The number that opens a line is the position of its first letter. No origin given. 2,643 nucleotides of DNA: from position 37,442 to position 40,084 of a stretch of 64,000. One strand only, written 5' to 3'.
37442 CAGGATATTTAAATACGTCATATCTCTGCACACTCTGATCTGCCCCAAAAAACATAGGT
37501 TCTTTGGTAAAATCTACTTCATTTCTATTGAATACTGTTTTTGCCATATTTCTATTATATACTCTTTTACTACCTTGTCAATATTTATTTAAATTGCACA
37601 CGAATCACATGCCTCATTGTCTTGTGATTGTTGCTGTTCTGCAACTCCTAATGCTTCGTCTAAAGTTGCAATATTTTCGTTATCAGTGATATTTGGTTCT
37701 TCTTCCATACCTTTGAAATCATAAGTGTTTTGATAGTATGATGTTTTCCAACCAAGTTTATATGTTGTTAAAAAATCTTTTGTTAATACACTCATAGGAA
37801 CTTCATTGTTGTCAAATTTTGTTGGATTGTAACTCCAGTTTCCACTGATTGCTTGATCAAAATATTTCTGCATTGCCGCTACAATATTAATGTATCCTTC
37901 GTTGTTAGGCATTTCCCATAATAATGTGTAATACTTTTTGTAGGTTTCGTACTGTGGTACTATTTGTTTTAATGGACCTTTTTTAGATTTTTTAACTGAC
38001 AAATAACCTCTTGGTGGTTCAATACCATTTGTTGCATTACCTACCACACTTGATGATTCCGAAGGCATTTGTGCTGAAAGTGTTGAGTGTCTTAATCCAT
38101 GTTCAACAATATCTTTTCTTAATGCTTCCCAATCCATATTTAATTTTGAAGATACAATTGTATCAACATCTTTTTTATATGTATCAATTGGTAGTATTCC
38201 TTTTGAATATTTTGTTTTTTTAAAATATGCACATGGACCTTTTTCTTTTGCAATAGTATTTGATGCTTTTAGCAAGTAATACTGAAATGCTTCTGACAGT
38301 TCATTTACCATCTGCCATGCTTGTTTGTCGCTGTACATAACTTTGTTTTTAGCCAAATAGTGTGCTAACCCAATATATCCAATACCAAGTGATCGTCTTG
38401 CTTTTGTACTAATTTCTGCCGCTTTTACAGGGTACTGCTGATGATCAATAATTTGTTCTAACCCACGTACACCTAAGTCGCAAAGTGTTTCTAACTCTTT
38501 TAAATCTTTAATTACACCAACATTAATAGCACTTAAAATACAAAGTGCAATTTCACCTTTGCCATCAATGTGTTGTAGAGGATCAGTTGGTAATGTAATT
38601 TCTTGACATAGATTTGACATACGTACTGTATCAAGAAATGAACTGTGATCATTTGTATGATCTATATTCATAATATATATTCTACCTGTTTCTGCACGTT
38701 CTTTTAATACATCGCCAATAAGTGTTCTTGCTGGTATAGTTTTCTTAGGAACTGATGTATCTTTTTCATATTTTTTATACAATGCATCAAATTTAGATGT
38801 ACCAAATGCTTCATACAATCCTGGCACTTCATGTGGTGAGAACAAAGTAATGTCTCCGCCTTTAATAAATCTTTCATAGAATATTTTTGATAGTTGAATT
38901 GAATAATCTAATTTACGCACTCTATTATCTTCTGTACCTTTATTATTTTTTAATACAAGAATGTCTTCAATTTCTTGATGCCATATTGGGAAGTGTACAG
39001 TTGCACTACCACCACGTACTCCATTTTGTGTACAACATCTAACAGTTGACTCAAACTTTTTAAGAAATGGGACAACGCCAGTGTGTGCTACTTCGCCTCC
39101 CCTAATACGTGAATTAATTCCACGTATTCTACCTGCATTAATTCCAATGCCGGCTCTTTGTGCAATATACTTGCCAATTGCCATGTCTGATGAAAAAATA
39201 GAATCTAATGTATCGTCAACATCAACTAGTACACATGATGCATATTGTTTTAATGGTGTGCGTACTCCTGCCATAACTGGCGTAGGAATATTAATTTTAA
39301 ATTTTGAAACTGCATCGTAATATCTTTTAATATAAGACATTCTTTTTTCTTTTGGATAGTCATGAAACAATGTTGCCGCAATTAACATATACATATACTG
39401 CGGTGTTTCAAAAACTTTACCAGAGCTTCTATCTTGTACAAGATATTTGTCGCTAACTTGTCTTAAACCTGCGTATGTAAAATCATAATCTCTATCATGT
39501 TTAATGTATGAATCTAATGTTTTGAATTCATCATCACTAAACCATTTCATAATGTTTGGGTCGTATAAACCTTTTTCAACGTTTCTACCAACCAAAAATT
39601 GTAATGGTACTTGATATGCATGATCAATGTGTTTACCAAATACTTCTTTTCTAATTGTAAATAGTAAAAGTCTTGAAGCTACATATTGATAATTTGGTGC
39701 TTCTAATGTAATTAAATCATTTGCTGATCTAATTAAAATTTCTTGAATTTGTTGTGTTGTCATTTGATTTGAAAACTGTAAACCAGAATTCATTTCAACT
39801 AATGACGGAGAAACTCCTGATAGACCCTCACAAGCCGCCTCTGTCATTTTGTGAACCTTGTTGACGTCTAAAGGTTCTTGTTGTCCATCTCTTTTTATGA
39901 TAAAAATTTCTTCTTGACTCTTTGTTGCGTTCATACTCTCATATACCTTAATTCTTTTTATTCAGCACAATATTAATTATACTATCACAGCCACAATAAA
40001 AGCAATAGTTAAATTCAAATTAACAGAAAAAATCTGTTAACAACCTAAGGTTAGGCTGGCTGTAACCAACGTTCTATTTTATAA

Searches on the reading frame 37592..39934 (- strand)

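Call 12: search_protein_families(library=phrogs, proteins=[window:37592-39934:-], max_evalue=0.00001)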
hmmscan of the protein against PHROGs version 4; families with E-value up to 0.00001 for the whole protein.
window:37592-39934:- (781 aa): 6 families
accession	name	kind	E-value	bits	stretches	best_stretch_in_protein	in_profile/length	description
phrog_84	-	DNA, RNA and nucleotide metabolism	0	1124.9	1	4-780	57-795/975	ribonucleoside-diphosphate reductase large subunit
phrog_3987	-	DNA, RNA and nucleotide metabolism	3.6e-177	590.6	1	9-476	3-462/467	ribonucleotide reductase large subunit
phrog_3844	-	moron, auxiliary metabolic gene and host takeover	9.1e-146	487.3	1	316-780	1-450/451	NrdA-like aerobic NDP reductase large subunit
phrog_36555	-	DNA, RNA and nucleotide metabolism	3.2e-74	249.4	1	600-749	1-151/172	ribonucleotide reductase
phrog_22953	-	DNA, RNA and nucleotide metabolism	8.3e-22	79.2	1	267-443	4-201/201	ribonucleotide reductase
phrog_6132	-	DNA, RNA and nucleotide metabolism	4.7e-16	60.1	1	119-305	107-289/530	ribonucleotide reductase large subunit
